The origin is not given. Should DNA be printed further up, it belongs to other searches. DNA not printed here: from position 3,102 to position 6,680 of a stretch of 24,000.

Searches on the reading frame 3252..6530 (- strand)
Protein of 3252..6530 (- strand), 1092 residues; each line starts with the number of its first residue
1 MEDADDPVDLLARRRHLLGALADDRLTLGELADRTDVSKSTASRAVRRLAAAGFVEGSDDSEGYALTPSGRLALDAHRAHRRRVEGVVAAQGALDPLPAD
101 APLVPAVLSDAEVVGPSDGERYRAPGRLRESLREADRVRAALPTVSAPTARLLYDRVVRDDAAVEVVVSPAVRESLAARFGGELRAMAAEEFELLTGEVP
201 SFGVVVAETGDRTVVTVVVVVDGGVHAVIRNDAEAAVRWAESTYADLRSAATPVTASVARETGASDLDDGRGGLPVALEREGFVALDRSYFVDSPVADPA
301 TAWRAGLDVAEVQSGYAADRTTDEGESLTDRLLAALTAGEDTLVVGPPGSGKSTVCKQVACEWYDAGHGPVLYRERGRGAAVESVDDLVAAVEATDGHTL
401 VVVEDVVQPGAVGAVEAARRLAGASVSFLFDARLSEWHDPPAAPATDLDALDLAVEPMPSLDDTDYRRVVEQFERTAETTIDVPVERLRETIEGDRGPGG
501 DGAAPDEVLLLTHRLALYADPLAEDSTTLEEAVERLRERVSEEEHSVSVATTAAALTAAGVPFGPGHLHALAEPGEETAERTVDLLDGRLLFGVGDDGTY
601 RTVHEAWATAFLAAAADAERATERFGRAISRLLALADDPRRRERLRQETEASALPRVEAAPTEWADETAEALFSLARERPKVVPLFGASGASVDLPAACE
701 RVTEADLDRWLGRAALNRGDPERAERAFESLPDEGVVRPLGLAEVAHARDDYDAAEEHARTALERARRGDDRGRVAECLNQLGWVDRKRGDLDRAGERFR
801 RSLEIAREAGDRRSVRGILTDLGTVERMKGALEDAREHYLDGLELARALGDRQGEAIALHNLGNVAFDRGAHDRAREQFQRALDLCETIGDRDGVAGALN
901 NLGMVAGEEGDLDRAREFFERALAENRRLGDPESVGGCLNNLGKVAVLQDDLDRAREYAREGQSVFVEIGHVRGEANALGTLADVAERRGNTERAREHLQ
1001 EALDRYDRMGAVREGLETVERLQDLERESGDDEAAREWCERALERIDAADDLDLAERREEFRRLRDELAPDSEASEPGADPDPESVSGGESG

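Call 16: search_protein_families(library=pfam, proteins=[window:3252-6530:-], max_evalue=0.001)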
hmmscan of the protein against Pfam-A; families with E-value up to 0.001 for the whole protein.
window:3252-6530:- (1092 aa): 27 families (the best 25 are shown)
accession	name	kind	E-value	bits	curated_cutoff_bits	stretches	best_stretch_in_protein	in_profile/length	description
PF13424.12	TPR_12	-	2.4e-41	140.2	30.1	4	741-808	8-77/77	Tetratricopeptide repeat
PF07719.23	TPR_2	-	4.8e-28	95.4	27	2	856-887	1-32/34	Tetratricopeptide repeat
PF17874.7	TPR_MalT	-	3.5e-23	82.8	45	2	857-1052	41-238/336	MalT-like TPR region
PF13374.12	TPR_10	-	4.1e-23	81.1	27.5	2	858-888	4-34/42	Tetratricopeptide repeat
PF00515.34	TPR_1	-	1.3e-21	75.8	27.8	2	856-887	1-32/34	Tetratricopeptide repeat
PF08350.17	FilR1_middle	-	2.8e-19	69.9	27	1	122-249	2-127/128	Methanogenesis regulatory protein FilR1, middle domain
PF13181.12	TPR_8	-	8.5e-19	66.5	25.7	0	897-924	2-29/34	Tetratricopeptide repeat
PF25213.1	HVO_A0261_N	-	2.8e-13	50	35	1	11-85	10-82/86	HVO_A0261 N-terminal domain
PF12802.13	MarR_2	-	1.1e-09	38.7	27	1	16-57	9-52/61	MarR family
PF25199.1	nSTAND_NTPase5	-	2.7e-09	37.4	34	1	340-439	42-139/145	Novel STAND NTPase 5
PF13432.12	TPR_16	-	6.8e-08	33.3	32.7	0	845-885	20-60/65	Tetratricopeptide repeat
PF13174.12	TPR_6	-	1.4e-07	32.1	26.3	0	982-1006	6-30/33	Tetratricopeptide repeat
PF12840.13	HTH_20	-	1.8e-07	31.5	27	1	14-56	6-49/51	Helix-turn-helix domain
PF09339.16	HTH_IclR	-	6.2e-07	29.5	22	1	20-56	11-49/52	IclR helix-turn-helix domain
PF13412.12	HTH_24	-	1.2e-06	28.4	21.9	1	22-56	14-48/48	Winged helix-turn-helix DNA-binding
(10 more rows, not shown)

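Call 81: search_protein_families(library=padloc, proteins=[window:3252-6530:-], max_evalue=0.001)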
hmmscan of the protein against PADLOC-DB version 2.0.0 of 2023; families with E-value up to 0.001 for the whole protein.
window:3252-6530:- (1092 aa): 12 families
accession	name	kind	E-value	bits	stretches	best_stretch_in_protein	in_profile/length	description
PDLC01169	TPR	-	2.8e-31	106.8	3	819-928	112-220/252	TPR repeats containing protein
PDLC01044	Csa3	-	4.6e-05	21.4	1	17-72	141-192/194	Type I-A associated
PDLC01860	CARF3--CARF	-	8.7e-05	20.7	1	24-74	156-208/210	-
PDLC01879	CARF3--CARF_TM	-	0.00014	19.6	1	24-75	169-218/222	-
PDLC01852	CARF3--CARF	-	0.00018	19.5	1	17-71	148-205/208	-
PDLC05012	PDC-S39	-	0.0002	18.2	0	871-1026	150-319/615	-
PDLC01457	WYL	-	0.00024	18.8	1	22-132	15-122/229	"CAS-I,CAS-II,CAS-III,CAS-IV,CAS-V,CAS-VI; associated_signaling"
PDLC01858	CARF3--CARF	-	0.00027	18.9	1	8-69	140-199/204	-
PDLC04140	mad8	-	0.00035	18.2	0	340-373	28-63/314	mads_8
PDLC01848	CARF3--CARF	-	0.00047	17.9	1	13-74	138-193/197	-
PDLC01438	Csa3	-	0.00052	18.1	1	13-72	149-207/305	"CAS-I,CAS-II,CAS-III,CAS-IV,CAS-V,CAS-VI; associated_signaling"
PDLC01078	C3a156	-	0.00098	16.8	0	831-905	100-169/268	oxidoreductase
